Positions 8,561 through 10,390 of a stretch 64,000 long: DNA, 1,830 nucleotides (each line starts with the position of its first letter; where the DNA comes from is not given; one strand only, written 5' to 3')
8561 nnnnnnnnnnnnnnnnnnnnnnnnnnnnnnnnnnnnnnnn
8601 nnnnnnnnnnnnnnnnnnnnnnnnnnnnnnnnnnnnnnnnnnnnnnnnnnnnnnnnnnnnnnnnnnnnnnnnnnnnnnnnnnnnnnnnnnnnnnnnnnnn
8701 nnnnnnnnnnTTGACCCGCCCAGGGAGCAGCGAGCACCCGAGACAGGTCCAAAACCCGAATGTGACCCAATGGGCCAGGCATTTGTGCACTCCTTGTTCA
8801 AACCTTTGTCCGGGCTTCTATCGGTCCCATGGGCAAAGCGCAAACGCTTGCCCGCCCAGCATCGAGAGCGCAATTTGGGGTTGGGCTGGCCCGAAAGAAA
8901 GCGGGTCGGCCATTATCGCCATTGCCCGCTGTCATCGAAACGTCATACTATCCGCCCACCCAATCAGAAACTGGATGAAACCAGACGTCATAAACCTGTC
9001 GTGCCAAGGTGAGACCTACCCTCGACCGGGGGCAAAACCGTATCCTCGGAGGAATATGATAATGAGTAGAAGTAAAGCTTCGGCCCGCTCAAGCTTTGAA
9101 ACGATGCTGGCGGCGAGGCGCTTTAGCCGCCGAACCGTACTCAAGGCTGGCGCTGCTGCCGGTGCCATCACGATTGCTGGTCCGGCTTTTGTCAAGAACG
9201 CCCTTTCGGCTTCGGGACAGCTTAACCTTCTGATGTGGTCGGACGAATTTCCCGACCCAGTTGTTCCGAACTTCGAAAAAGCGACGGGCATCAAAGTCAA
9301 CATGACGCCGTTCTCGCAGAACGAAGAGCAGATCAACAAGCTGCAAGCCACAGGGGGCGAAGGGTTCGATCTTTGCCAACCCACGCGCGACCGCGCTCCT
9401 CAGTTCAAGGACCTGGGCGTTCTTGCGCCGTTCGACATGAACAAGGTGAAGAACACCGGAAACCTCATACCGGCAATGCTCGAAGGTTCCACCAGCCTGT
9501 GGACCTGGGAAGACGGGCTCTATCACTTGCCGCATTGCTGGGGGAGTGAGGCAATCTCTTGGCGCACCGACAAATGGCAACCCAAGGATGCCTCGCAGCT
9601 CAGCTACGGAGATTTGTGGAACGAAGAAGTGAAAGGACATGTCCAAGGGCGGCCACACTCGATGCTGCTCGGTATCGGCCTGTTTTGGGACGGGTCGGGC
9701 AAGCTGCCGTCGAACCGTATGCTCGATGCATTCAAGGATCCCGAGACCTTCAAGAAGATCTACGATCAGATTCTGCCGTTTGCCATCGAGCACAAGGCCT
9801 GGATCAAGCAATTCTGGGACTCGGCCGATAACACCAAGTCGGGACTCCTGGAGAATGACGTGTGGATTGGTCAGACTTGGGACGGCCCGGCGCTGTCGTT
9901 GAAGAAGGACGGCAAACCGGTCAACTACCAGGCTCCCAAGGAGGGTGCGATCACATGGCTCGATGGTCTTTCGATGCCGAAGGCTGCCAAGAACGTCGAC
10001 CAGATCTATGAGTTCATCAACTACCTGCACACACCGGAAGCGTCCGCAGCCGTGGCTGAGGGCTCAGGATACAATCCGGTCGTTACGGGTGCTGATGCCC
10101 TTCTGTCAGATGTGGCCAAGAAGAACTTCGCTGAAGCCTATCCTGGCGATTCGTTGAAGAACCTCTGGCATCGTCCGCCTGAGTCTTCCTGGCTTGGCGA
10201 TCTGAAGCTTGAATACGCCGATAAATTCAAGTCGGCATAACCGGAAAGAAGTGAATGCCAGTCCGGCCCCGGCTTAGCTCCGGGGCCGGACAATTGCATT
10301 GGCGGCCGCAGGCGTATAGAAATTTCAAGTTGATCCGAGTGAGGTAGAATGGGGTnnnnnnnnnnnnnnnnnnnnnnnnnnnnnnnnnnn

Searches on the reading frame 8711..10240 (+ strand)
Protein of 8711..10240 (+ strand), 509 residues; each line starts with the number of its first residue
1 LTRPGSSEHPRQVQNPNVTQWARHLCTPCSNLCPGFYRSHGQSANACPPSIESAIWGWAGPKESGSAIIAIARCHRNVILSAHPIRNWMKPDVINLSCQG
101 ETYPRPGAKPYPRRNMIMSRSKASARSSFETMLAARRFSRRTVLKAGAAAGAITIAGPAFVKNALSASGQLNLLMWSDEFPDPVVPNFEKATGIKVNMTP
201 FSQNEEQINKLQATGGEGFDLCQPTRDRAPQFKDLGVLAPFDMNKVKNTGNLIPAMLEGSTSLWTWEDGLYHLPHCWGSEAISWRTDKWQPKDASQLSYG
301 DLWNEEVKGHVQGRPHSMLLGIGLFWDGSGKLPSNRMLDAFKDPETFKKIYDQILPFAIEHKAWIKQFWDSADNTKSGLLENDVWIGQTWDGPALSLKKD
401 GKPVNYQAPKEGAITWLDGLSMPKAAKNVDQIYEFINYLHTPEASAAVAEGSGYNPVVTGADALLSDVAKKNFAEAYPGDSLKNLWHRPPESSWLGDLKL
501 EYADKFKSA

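Call 4: search_protein_families(library=ncbifam, proteins=[window:8711-10240:+])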
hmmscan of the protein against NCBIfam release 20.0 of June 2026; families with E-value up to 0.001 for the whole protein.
window:8711-10240:+ (509 aa): 5 families
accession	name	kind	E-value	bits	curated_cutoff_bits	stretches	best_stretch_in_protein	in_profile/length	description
NF007048.0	PRK09501.1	equivalog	1.1e-31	110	582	1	165-470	23-310/348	spermidine/putrescine ABC transporter substrate-binding protein PotD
NF007962.0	PRK10682.1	equivalog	1.3e-25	90.2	636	2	385-479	244-338/370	spermidine/putrescine ABC transporter substrate-binding protein PotF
NF041888.1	ABC_SBP_YdcS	equivalog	9.4e-15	54.3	725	1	184-460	54-325/379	putative ABC transporter substrate-binding protein YdcS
TIGR03850.1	bind_CPR_0540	equivalog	1.2e-05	24.1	299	1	410-477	316-381/437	carbohydrate ABC transporter substrate-binding protein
NF043073.1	MMSYN1_0195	equivalog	4.8e-05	21.7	1250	0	406-466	913-972/1021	spermidine/putrescine ABC transporter permease/substrate-binding protein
